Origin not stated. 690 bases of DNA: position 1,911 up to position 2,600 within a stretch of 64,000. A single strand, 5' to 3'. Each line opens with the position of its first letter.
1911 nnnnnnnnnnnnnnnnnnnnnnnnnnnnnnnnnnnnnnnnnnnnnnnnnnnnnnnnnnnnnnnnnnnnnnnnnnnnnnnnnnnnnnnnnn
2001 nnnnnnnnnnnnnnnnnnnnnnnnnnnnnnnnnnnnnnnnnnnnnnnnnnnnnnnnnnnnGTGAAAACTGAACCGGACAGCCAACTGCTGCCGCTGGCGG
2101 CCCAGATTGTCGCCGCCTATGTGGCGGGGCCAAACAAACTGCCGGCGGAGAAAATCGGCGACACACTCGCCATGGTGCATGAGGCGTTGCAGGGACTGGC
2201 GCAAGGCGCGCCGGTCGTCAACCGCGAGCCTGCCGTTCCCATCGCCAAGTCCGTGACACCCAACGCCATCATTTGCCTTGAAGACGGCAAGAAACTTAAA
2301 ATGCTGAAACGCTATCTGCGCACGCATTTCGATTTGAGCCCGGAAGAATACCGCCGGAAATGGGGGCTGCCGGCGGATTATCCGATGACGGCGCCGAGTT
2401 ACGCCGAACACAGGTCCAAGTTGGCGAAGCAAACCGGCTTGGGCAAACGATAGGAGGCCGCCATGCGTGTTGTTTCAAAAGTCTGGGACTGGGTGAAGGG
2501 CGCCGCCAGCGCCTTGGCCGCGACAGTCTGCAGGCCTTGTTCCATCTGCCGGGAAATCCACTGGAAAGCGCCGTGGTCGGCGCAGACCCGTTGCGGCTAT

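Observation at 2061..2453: Phage-encoded Ros/MucR homolog with altered zinc-finger ligands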

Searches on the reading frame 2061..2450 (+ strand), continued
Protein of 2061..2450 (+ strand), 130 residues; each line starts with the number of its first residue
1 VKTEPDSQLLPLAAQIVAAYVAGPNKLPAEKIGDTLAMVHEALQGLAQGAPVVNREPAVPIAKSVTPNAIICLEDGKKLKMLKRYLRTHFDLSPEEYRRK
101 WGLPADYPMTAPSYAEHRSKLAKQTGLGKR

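Call 41: predict_structure(alignment_id=A1)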
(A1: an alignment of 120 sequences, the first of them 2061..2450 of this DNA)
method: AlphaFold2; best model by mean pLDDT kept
length: 130 residues; sequences in the alignment: 120
mean_pLDDT: 69.9   pTM: 0.39
mean pLDDT of the five models: 69.9, 67.7, 67.1, 63.7, 63.3
residues with pLDDT >= 90: 4; 70-90: 61; 50-70: 53; < 50: 12
segments of 3 or more residues with pLDDT < 50: 1-4, 54-57
pLDDT, mean of each block of 10 residues (from residue 1): 59 90 84 88 77 53 65 61 74 78 69 58 53
secondary structure, 60 per line:
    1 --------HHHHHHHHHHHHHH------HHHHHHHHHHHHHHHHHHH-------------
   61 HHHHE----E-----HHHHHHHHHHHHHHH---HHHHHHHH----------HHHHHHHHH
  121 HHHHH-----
elements in order: H9-22 H29-47 H61-64 H76-90 H94-101 H112-125

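Call 45: fold_search(model_id=the predicted structure, library=pdb)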
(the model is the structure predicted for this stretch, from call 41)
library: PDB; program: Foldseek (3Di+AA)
matches with E <= 10: 37; with E <= 0.001: 0
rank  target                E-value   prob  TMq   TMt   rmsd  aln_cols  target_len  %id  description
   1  7zmb_J                1.8e+00  0.08  0.24  0.17  18.9       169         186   11  CryoEM structure of mitochondrial complex I from Chaetomium thermophilum (state 2) (released 2022-11-30)
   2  9k07_R                2.2e+00  0.04  0.15  0.09  21.3       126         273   14  Cryo-EM structure of the DSO-5a-bound human BRS3-Gq complex (released 2025-08-27)
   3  5lnk_1                2.4e+00  0.06  0.16  0.06  16.2       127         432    9  Entire ovine respiratory complex I (released 2016-11-23)
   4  5zgh_K                2.7e+00  0.25  0.26  0.48   8.2        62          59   13  Cryo-EM structure of the red algal PSI-LHCR (released 2018-04-11)
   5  8fje_A                2.7e+00  0.06  0.20  0.19  16.7       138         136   18  The five-repeat design E8 (released 2023-09-27)
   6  7uby_B                2.9e+00  0.08  0.20  0.06  15.7       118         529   12  Structure of the GTD domain of Clostridium difficile toxin A in complex with VHH AH3 (released 2022-11-16)
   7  2wvi                  3.2e+00  0.05  0.19  0.16  13.1       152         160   14  Crystal Structure of the N-terminal Domain of BubR1 (released 2010-03-09)
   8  5vgt_B                3.6e+00  0.06  0.21  0.23  18.1       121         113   12  X-ray structure of bacteriophage Sf6 tail adaptor protein gp7 (released 2017-12-27)
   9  9md1_C                3.8e+00  0.05  0.21  0.12  23.1       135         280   13  Buspirone-bound serotonin 1A (5-HT1A) receptor-Gz protein complex (released 2025-08-13)
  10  6wuc_I                3.8e+00  0.04  0.19  0.06  16.1       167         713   11  The yeast Ctf3 complex with Cnn1-Wip1 (released 2020-06-17)
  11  8j2y_B                5.7e+00  0.06  0.26  0.11  16.1       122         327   16  Acidimicrobiaceae bacterium photocobilins protein, dark state (released 2024-04-10)
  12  8a22_Bi               5.7e+00  0.02  0.19  0.09  20.5       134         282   18  Structure of the mitochondrial ribosome from Polytomella magna (released 2022-11-16)
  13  6hem                  6.4e+00  0.05  0.23  0.11  18.3       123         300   10  Structure of the C-terminal domain of USP25 (748-1048) (released 2019-03-27)
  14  8gs7_MODEL_1_A        6.4e+00  0.02  0.19  0.18  15.4       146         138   13  SOLUTION NMR STRUCTURE OF N-TERMINAL DOMAIN OF TRICONEPHILA CLAVIPES MAJOR AMPULLATE SPIDROIN 2 (released 2023-03-15)
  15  9m0r_R                6.4e+00  0.02  0.16  0.09  24.6       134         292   15  Structure of neuropeptide FF receptor 1 complex with NPVF (released 2025-07-23)
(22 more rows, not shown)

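Call 50: find_related_loci(query=window:2061-2450:+, collection=metagenome_contigs, flank=4000)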
Query window:2061-2450:+ (130 aa) in metagenome_contigs; peptide patterns used: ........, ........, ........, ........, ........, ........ (x = any residue, [..] = any of these).
600 stretches matched a pattern (row limit reached: there are more); 588 encode a relative of the query (tblastn E <= 1e-3); the best 80 are kept; 80 distinct loci.
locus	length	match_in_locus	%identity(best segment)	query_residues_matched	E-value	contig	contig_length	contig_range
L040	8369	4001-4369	59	7-128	3e-45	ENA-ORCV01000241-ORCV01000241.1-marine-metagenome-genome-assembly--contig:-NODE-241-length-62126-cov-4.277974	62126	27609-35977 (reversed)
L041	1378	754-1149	57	2-129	2e-46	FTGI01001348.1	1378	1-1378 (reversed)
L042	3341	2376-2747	58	7-129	6e-45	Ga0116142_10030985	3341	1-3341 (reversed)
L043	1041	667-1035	60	9-129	8e-47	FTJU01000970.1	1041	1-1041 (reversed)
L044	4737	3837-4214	57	5-129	2e-44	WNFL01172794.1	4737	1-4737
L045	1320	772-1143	59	8-129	5e-46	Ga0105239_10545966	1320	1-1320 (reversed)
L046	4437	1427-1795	58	7-128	2e-44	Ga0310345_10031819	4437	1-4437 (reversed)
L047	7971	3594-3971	57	7-130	4e-44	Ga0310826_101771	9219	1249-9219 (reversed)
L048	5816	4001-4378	58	7-129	5e-44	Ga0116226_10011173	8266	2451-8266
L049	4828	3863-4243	55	2-130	1e-43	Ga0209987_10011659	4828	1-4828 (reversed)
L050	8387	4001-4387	55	3-129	1e-43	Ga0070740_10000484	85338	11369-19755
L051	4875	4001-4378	59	6-129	3e-43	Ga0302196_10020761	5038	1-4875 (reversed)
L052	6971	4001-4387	56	3-129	4e-43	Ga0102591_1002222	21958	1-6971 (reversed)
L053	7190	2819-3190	58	8-129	3e-43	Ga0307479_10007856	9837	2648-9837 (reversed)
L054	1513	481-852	58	8-129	2e-44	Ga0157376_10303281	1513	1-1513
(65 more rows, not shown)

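Call 65: get_annotated_region(hit=H2, flank=3000)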
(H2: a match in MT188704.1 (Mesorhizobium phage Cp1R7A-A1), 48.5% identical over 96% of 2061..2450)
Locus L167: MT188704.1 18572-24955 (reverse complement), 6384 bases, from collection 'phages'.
description: Mesorhizobium phage Cp1R7A-A1, complete genome.
organism: Mesorhizobium phage Cp1R7A-A1 (NCBI taxid 2723894)
taxonomy: Viruses; Duplodnaviria; Heunggongvirae; Uroviricota; Caudoviricetes
host: Mesorhizobium loti R7ANS; source: -; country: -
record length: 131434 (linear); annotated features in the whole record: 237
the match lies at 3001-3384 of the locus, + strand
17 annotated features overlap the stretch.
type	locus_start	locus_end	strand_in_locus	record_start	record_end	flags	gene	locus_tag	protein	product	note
CDS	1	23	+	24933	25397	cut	-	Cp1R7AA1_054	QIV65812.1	hypothetical protein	Hypothetical protein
CDS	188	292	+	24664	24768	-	-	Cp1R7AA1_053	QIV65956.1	hypothetical protein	Hypothetical protein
CDS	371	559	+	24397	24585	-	-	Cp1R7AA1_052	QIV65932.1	hypothetical protein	Hypothetical protein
CDS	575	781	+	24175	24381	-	-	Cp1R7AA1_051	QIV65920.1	hypothetical protein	Hypothetical protein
CDS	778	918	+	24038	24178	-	-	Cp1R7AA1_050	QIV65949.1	hypothetical protein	Hypothetical protein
CDS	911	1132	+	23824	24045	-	-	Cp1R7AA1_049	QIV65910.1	hypothetical protein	Hypothetical protein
CDS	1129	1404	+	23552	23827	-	-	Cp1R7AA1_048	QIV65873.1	hypothetical protein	Hypothetical protein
CDS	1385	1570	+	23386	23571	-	-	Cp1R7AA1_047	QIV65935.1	hypothetical protein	Hypothetical protein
CDS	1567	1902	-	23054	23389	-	-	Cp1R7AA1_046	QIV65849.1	hypothetical protein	Hypothetical protein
CDS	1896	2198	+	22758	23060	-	-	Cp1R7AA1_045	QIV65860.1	hypothetical protein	Hypothetical protein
CDS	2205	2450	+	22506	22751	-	-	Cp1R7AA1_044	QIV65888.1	hypothetical protein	Hypothetical protein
CDS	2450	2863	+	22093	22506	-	-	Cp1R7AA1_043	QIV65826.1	hypothetical protein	Hypothetical protein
CDS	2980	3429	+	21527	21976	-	-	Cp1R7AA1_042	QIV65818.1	transcriptional regulator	Transcriptional regulator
CDS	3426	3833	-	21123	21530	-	-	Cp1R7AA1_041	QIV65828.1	hypothetical protein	Hypothetical protein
CDS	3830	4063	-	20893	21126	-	-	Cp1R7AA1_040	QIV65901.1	hypothetical protein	Hypothetical protein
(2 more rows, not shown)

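Call 73: search_protein_families(library=ncbifam, proteins=[window:2061-2450:+], max_evalue=0.001)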
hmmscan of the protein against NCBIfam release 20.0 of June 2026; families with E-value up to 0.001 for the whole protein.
window:2061-2450:+ (130 aa): 0 families

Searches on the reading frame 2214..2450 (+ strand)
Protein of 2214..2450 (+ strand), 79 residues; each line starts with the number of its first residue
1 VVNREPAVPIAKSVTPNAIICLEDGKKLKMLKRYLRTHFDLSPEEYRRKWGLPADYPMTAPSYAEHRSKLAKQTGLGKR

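Call 80: predict_structure(alignment_id=A2)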
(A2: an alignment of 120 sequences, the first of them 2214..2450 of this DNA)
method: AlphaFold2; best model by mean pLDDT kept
length: 79 residues; sequences in the alignment: 120
mean_pLDDT: 84.4   pTM: 0.64
mean pLDDT of the five models: 84.4, 55.3, 55.0, 54.7, 54.4
residues with pLDDT >= 90: 29; 70-90: 41; 50-70: 5; < 50: 4
segments of 3 or more residues with pLDDT < 50: none
pLDDT, mean of each block of 10 residues (from residue 1): 73 90 90 91 90 90 86 64
secondary structure, 60 per line:
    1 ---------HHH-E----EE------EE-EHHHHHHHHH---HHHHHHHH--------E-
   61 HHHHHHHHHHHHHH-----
elements in order: H31-39 H43-50 H61-74

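Call 82: fold_search(model_id=the predicted structure, library=pdb)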
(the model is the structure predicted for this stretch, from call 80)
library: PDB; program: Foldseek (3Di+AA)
matches with E <= 10: 69; with E <= 0.001: 1
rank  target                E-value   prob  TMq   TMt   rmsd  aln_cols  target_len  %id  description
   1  2jsp_MODEL_1_A        8.0e-06  1.00  0.66  0.61   6.2        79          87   58  The prokaryotic Cys2His2 zinc finger adopts a novel fold as revealed by the NMR structure of A. tumefaciens Ro (released 2007-10-16)
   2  7pmk_K                1.2e+00  0.15  0.22  0.13   7.7        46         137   17  S. cerevisiae replisome-SCF(Dia2) complex bound to double-stranded DNA (conformation I) (released 2021-11-10)
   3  5eq6_A                1.3e+00  0.06  0.22  0.07  14.7        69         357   20  Pseudomonas aeruginosa PilM bound to AMP-PNP (released 2016-04-27)
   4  5v4b_A                2.8e+00  0.08  0.21  0.12   7.8        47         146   17  Crystal structure of the Skp1-FBXW7-DISC1 complex (released 2017-09-20)
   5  5nmo_A                3.0e+00  0.10  0.23  0.11   7.5        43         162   32  Structure of the Bacillus subtilis Smc Joint domain (released 2017-06-21)
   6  6wnx_B                3.0e+00  0.08  0.22  0.13   6.9        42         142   19  FBXW11-SKP1 in complex with a pSer33/pSer37 Beta-Catenin peptide (released 2020-05-06)
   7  5nmo_B                3.2e+00  0.09  0.22  0.13   7.4        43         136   30  Structure of the Bacillus subtilis Smc Joint domain (released 2017-06-21)
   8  9kll_B                3.4e+00  0.06  0.22  0.13   6.8        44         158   20  Striga MAX2-ASK1 complex (released 2025-09-17)
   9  5eou_A                3.4e+00  0.02  0.20  0.07  14.9        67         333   19  Pseudomonas aeruginosa PilM:PilN1-12 bound to ATP (released 2016-04-27)
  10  9xrl_D                3.9e+00  0.07  0.21  0.12   7.9        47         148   15  Structure of mouse cytoplasmic lattice (CPL) repeating unit (released 2026-03-18)
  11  7t1y_A                4.2e+00  0.06  0.19  0.13   7.0        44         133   16  Structure of the Fbw7-Skp1-MycCdegron complex (released 2022-02-16)
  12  8ikd_B                4.2e+00  0.02  0.21  0.12  13.1        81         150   11  Structure of DNA binding domain of McrBC endonuclease bound to DNA: Y41F-L68Y double mutant (released 2024-02-28)
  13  8ijp_A                4.5e+00  0.02  0.19  0.11  12.6        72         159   12  Structure of DNA binding domain of McrBC endonuclease bound to DNA: L68Y mutant (released 2024-02-28)
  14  3ssc_A                4.5e+00  0.02  0.22  0.16  11.0        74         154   15  DNA binding domain of restriction endonuclease bound to DNA (released 2012-05-23)
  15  12dl_QC               4.8e+00  0.06  0.21  0.11   7.2        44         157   16  Native structure of the cytoplasmic lattice (CPL) asymmetric unit from mouse MII eggs (released 2026-04-08)
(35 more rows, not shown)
